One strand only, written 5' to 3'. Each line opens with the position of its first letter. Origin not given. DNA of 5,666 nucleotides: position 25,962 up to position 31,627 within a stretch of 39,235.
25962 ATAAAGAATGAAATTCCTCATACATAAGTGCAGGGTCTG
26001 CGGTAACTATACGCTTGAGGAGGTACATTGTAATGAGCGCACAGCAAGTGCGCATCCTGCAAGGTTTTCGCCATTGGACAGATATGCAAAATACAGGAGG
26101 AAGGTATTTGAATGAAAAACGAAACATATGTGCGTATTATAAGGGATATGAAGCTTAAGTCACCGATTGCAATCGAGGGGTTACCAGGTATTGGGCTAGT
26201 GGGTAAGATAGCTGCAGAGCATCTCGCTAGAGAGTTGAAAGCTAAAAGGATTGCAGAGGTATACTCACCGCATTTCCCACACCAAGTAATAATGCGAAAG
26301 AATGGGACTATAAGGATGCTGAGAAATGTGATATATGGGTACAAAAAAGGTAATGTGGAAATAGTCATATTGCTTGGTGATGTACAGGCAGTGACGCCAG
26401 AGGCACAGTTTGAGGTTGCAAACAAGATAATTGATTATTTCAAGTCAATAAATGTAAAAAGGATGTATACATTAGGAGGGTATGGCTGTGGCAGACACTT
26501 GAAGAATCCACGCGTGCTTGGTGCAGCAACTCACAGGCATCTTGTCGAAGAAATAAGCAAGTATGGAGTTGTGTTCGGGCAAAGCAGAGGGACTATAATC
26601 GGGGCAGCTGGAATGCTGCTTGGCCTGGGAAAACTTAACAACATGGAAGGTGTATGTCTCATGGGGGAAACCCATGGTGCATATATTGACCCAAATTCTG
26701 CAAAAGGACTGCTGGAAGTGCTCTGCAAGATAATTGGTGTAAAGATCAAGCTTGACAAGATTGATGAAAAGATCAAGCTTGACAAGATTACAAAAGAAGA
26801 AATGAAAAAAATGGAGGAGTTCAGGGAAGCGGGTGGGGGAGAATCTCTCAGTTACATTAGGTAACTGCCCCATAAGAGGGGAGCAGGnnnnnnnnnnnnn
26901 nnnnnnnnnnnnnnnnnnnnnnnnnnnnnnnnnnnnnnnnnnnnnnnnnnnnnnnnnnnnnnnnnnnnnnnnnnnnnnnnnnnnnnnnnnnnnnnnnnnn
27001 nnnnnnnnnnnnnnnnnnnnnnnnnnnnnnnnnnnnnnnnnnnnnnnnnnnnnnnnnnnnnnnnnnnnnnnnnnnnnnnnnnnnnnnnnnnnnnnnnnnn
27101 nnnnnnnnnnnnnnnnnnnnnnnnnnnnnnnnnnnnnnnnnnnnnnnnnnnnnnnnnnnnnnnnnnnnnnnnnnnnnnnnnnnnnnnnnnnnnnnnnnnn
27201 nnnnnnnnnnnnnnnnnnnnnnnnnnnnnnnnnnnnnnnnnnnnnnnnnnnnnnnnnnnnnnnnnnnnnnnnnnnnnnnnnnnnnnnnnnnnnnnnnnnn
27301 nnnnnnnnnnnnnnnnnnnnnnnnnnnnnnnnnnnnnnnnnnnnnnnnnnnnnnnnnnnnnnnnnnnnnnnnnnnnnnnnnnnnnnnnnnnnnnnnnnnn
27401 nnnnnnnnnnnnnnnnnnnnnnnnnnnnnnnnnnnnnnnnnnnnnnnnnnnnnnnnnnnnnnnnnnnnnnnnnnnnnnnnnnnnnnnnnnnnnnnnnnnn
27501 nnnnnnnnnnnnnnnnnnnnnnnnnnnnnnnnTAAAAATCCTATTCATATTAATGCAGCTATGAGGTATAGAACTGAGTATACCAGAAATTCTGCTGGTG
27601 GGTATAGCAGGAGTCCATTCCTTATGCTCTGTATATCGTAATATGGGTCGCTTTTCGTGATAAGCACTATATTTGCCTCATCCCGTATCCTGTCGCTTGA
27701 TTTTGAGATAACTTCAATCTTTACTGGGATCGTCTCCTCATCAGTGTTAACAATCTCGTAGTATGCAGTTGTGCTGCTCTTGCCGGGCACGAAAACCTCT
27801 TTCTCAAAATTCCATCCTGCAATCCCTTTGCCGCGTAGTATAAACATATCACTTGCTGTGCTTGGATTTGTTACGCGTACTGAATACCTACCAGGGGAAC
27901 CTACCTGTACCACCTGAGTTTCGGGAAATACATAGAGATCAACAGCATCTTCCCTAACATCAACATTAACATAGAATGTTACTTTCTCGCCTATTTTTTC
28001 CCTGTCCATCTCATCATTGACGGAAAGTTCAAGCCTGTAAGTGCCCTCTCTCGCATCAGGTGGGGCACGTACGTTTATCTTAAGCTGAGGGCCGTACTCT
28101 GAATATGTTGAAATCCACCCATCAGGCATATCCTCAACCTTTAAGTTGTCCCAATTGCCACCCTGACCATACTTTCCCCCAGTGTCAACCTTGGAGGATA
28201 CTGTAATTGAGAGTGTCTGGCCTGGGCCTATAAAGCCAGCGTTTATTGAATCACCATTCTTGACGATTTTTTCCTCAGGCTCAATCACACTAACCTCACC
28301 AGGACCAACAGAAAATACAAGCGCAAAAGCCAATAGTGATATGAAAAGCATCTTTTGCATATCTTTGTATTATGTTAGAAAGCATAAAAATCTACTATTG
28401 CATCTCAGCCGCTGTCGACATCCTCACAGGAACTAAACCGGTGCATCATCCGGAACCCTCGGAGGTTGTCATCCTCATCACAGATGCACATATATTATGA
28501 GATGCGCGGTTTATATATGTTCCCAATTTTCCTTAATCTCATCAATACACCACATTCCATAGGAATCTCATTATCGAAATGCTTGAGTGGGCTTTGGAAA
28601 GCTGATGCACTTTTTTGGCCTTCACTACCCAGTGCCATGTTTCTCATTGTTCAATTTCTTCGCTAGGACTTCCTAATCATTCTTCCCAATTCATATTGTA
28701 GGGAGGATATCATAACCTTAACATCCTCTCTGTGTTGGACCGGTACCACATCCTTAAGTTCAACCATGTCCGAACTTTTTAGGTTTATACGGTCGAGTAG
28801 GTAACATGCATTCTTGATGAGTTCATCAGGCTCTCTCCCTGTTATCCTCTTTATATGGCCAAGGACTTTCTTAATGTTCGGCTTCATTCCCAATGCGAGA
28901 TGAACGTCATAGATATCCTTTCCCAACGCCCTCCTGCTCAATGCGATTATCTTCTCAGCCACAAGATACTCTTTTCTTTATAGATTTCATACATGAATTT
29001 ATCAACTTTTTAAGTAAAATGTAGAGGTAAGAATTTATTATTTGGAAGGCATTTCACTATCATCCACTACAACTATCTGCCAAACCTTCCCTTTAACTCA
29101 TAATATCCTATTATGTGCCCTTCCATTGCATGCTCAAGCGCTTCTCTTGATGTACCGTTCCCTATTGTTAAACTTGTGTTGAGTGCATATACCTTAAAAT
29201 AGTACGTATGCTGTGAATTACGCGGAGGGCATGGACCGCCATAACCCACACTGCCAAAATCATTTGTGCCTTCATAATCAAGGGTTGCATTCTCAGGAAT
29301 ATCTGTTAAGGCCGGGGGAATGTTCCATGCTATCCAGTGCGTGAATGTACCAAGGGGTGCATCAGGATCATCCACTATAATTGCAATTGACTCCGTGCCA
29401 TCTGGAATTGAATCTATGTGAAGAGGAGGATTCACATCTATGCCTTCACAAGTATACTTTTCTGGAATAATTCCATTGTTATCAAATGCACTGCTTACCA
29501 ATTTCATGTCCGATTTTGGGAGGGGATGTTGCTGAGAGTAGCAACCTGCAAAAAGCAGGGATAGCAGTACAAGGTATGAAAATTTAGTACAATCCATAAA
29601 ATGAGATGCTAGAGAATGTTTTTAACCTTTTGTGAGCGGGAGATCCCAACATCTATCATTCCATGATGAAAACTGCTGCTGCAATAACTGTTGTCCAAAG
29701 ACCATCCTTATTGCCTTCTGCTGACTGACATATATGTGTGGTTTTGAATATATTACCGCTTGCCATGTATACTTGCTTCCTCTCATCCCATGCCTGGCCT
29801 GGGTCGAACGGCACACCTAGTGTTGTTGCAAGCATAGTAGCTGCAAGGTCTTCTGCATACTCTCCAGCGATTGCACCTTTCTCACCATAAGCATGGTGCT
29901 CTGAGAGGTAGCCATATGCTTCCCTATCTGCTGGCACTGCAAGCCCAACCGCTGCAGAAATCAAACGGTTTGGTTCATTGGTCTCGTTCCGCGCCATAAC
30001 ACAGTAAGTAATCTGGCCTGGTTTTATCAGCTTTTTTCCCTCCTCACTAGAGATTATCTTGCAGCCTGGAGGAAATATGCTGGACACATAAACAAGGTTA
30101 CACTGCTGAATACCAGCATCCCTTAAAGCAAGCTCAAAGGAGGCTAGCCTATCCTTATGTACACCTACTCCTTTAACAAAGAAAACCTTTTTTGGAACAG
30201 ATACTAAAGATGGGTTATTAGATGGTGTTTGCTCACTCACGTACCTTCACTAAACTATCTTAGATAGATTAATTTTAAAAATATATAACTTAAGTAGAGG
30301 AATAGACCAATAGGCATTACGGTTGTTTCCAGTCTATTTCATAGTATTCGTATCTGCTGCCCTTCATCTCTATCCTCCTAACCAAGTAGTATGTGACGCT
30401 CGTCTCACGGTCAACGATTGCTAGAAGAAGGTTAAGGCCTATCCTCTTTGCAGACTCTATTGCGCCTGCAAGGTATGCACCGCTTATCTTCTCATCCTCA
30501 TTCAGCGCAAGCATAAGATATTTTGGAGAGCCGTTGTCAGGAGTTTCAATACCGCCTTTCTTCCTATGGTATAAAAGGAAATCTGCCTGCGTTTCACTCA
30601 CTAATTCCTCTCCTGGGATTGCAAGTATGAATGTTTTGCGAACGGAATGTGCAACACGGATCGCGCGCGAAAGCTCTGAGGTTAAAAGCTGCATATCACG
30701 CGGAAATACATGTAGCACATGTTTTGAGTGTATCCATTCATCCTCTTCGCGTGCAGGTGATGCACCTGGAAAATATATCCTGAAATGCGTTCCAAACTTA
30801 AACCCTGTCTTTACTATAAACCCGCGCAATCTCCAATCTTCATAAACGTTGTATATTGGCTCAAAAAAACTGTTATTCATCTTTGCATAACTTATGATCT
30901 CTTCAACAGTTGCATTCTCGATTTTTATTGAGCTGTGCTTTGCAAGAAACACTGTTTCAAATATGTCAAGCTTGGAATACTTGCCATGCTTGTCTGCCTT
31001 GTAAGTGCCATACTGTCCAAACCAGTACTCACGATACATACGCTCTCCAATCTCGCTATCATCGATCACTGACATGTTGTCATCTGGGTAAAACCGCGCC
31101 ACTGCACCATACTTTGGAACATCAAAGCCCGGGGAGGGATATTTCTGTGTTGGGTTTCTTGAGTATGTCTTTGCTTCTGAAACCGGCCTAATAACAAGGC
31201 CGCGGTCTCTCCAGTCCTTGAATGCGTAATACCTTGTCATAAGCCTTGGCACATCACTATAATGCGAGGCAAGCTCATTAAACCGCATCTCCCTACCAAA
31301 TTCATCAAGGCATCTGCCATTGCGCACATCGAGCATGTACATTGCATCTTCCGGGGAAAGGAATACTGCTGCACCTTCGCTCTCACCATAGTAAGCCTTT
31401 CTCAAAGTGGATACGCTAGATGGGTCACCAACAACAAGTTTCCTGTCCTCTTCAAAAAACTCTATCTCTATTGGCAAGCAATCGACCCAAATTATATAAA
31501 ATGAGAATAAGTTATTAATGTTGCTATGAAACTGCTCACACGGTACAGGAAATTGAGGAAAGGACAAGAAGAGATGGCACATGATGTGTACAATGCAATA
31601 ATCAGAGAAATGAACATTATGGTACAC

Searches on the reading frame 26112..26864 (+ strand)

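Call 36: search_protein_families(library=pfam, proteins=[window:26112-26864:+], max_evalue=0.0001)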
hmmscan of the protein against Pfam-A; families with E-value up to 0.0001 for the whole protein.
window:26112-26864:+ (250 aa): 1 family
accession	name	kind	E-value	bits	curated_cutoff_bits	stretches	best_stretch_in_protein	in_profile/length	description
PF09754.15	PAC2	-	1e-45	156.6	25.8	1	20-221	1-204/215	PAC2 family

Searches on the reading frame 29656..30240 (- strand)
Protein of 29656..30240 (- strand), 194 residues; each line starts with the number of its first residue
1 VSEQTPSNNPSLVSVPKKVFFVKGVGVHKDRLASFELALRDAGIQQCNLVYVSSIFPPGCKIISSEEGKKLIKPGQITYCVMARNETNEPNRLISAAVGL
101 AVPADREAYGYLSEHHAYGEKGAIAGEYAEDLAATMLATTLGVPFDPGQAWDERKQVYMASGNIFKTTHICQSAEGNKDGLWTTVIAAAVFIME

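Call 7: search_protein_families(library=pfam, proteins=[window:29656-30240:-], max_evalue=0.01)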
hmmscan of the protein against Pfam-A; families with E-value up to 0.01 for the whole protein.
window:29656-30240:- (194 aa): 1 family
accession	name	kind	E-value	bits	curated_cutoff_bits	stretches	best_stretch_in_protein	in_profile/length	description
PF01862.21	PvlArgDC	-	6.1e-64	215.2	22.7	1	15-192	1-161/161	Pyruvoyl-dependent arginine decarboxylase (PvlArgDC)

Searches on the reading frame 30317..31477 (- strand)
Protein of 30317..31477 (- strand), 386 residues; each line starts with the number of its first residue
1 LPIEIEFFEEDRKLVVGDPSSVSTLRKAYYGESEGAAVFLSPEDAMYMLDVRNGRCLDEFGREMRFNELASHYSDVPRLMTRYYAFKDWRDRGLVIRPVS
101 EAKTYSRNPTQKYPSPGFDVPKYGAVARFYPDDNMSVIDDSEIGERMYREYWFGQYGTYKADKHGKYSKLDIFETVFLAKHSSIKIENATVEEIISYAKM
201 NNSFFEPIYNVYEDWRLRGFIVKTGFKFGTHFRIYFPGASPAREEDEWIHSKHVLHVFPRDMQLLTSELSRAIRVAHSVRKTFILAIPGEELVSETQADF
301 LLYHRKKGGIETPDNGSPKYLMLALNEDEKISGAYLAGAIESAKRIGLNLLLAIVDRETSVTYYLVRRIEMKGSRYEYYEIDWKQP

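Call 7: search_protein_families(library=pfam, proteins=[window:30317-31477:-], max_evalue=0.01)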
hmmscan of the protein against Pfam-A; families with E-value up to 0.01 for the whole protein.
window:30317-31477:- (386 aa): 2 families
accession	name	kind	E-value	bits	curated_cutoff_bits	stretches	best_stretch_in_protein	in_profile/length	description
PF01974.23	tRNA_int_endo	-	2.7e-31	107.9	27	2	205-288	1-77/85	tRNA intron endonuclease, catalytic C-terminal domain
PF02778.19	tRNA_int_endo_N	-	1.2e-07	31.6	21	0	8-50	4-48/67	tRNA intron endonuclease, N-terminal domain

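Call 8: search_solved_structures(query=window:30317-31477:-, max_evalue=0.01, show_alignments=2)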
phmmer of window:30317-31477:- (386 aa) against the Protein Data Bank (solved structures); distinct sequences matched with E-value up to 0.01: 14.
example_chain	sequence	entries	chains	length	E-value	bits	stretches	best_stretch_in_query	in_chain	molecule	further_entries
4fz2_A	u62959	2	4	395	2e-126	425.4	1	11-386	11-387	tRNA intron endonuclease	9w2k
5x89_A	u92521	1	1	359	6.4e-26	94.6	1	159-304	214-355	EndA-like protein,tRNA-splicing endonuclease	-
1r0v_A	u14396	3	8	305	1.2e-20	77.2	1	160-287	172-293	tRNA-intron endonuclease | Putative tRNA-intron endonuclease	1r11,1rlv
2gjw_A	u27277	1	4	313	1.4e-20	77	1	160-287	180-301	tRNA-splicing endonuclease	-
3p1y_A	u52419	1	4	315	3.2e-20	75.8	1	161-287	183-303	tRNA-splicing endonuclease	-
1a79_A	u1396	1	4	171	4.9e-20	75.2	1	190-288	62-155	TRNA ENDONUCLEASE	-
3p1z_B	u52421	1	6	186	9.1e-14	54.6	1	141-289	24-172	tRNA-splicing endonuclease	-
2zyz_B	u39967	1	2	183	2.1e-13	53.4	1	137-287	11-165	tRNA-splicing endonuclease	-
3ajv_B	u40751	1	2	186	5.9e-13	51.9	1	141-289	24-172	tRNA-splicing endonuclease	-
3iey_A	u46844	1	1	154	3.7e-09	39.4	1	192-291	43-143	tRNA-splicing endonuclease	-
2cv8_A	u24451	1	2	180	1e-08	37.9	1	165-287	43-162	tRNA-splicing endonuclease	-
2ohc_A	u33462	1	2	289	3.7e-08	36.1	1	196-286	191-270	tRNA-splicing endonuclease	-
2ohe_A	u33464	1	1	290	3.7e-08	36.1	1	196-286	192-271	tRNA-splicing endonuclease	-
6z9u_A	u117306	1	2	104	0.0022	20.4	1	206-289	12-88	tRNA-splicing endonuclease subunit Sen34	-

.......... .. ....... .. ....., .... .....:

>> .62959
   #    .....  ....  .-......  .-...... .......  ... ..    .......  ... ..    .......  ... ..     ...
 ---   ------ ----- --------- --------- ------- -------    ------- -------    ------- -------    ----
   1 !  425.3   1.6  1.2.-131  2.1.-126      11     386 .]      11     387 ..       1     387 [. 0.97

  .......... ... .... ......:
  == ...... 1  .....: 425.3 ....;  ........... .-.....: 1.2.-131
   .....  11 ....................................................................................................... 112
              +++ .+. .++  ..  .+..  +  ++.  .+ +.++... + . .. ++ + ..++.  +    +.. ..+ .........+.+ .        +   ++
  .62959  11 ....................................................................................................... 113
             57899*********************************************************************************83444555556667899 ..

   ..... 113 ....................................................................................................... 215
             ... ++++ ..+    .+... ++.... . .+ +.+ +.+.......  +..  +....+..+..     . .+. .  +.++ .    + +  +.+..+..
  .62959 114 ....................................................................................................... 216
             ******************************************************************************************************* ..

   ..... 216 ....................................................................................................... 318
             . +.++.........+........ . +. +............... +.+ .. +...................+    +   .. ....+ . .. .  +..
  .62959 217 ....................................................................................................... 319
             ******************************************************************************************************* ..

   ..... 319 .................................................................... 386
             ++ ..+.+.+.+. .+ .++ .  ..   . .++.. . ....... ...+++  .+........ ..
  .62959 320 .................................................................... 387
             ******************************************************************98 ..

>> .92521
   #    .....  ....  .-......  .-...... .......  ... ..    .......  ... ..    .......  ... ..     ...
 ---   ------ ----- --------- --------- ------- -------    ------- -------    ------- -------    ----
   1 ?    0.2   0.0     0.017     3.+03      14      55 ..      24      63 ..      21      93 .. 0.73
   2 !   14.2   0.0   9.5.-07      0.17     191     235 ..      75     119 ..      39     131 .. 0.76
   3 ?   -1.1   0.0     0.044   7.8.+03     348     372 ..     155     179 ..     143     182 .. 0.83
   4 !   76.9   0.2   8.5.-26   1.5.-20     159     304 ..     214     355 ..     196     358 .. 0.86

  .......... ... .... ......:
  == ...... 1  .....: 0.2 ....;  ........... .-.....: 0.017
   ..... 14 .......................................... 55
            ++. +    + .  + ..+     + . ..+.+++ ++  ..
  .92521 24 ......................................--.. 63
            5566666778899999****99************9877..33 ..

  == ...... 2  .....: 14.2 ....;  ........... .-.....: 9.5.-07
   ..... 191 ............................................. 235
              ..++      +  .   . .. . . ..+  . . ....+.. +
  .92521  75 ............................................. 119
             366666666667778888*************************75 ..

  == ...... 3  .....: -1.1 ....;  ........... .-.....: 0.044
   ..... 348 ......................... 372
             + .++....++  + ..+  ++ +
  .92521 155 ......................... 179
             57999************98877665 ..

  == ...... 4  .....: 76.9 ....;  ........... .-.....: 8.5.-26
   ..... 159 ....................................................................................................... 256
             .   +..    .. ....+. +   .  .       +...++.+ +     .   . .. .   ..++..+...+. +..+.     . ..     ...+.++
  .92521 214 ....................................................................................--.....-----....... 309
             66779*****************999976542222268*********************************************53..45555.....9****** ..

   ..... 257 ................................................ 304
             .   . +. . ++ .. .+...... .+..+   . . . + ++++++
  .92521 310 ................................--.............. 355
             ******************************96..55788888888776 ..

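Call 10: find_related_loci(query=window:30317-31477:-, collection=genome_contigs, flank=10000)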
Query window:30317-31477:- (386 aa) in genome_contigs; peptide patterns used: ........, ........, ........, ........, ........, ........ (x = any residue, [..] = any of these).
154 stretches matched a pattern; 111 encode a relative of the query (tblastn E <= 1e-3); the best 80 are kept; 80 distinct loci.
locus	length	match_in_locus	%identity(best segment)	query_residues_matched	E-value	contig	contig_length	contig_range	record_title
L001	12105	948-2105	78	1-386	0e+0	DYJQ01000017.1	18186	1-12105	MAG TPA_asm: Candidatus Micrarchaeum sp. isolate SulCav_AS07-7_2_47_33 SulCav_AS07_7_3055_length_18186_cov_19_563345, wh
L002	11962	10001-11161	76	1-386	0e+0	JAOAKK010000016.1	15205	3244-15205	MAG: Candidatus Micrarchaeota archaeon isolate SKW51 NODE_16_length_15205_cov_4.902895, whole genome shotgun sequence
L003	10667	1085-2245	76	1-386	0e+0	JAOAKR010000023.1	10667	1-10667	MAG: Candidatus Micrarchaeota archaeon isolate SKW92 NODE_22_length_10667_cov_3.550047, whole genome shotgun sequence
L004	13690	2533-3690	74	1-386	0e+0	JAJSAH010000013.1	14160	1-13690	MAG: archaeon isolate Dive96_bin4.412 k141_2811451, whole genome shotgun sequence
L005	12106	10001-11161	74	1-386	0e+0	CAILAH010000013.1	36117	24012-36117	uncultured Candidatus Micrarchaeota archaeon isolate AlinenSediments_bin-3077 genome assembly, contig: bin-3077:13/70, w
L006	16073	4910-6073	56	1-386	5e-150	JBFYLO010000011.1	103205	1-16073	MAG: Candidatus Micrarchaeota archaeon isolate PPR_0038 k121_4434618, whole genome shotgun sequence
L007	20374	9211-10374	54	1-386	7e-148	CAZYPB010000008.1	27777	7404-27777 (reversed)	MAG TPA_asm: Candidatus Micrarchaeota archaeon isolate SRP141376_co3_467 genome assembly, contig: NODE_4489_length_27777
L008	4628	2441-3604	56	1-386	3e-150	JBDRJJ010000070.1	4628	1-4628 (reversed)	MAG: Candidatus Micrarchaeota archaeon isolate MEGAHIT-group-1.643 k141_10048386, whole genome shotgun sequence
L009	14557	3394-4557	54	1-386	1e-143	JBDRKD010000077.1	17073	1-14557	MAG: Candidatus Micrarchaeota archaeon isolate MEGAHIT-group-1.694 k141_9353889, whole genome shotgun sequence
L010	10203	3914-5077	53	1-386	3e-143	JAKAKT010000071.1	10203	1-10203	MAG: Candidatus Micrarchaeota archaeon isolate WY4.bin88 NODE_8437_length_10203_cov_2.163358, whole genome shotgun seque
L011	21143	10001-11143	54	16-386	6e-138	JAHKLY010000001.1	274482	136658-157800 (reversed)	MAG: Candidatus Micrarchaeota archaeon isolate MAG 297 R1_Bin_00305_2_000000000003, whole genome shotgun sequence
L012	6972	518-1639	55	14-386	1e-134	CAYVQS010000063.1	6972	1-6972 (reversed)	MAG TPA_asm: Candidatus Micrarchaeota archaeon isolate SRP062349_co5_86 genome assembly, contig: NODE_6420_length_6972_c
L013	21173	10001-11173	50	1-386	4e-132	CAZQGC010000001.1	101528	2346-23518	MAG TPA_asm: Candidatus Micrarchaeota archaeon isolate SRP271791_co2_21 genome assembly, contig: NODE_3_length_101528_co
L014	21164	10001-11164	49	1-386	7e-130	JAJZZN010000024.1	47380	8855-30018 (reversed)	MAG: Candidatus Micrarchaeota archaeon isolate TL2-1.bin30 NODE_409_length_47380_cov_2.979578, whole genome shotgun sequ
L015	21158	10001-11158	51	1-386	7e-130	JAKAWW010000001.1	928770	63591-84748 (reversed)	MAG: Candidatus Micrarchaeota archaeon isolate YP4.bin88 NODE_4_length_928770_cov_34.890113, whole genome shotgun sequen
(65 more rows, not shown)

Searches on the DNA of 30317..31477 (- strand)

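Call 29: search_rna_families(sources=[L097, L094, L095, L084, L001, L002, L003, L004, L005], threshold=gathering, show_alignments=2)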
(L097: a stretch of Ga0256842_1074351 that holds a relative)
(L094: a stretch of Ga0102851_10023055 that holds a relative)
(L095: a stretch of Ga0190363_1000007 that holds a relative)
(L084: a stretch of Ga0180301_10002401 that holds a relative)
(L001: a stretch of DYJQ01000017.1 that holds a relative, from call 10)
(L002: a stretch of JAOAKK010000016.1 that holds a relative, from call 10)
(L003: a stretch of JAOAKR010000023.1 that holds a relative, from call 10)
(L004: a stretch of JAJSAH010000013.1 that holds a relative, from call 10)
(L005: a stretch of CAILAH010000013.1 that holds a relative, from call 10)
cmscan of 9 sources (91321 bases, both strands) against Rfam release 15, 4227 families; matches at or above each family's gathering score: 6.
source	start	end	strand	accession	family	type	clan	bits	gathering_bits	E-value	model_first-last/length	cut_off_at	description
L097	462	535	-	RF00005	tRNA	Gene; tRNA;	CL00001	73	29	6.6e-14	1-71/71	no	tRNA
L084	6041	6115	-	RF00005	tRNA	Gene; tRNA;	CL00001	68.6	29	1.1e-12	1-71/71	no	tRNA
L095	7307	7381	-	RF00005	tRNA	Gene; tRNA;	CL00001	68.5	29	1.1e-12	1-71/71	no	tRNA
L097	202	276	-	RF00005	tRNA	Gene; tRNA;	CL00001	67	29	3e-12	1-71/71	no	tRNA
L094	3661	3735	+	RF00005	tRNA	Gene; tRNA;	CL00001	65.8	29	6.6e-12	1-71/71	no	tRNA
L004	84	184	-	RF00005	tRNA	Gene; tRNA;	CL00001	51.5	29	5.5e-08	1-71/71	no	tRNA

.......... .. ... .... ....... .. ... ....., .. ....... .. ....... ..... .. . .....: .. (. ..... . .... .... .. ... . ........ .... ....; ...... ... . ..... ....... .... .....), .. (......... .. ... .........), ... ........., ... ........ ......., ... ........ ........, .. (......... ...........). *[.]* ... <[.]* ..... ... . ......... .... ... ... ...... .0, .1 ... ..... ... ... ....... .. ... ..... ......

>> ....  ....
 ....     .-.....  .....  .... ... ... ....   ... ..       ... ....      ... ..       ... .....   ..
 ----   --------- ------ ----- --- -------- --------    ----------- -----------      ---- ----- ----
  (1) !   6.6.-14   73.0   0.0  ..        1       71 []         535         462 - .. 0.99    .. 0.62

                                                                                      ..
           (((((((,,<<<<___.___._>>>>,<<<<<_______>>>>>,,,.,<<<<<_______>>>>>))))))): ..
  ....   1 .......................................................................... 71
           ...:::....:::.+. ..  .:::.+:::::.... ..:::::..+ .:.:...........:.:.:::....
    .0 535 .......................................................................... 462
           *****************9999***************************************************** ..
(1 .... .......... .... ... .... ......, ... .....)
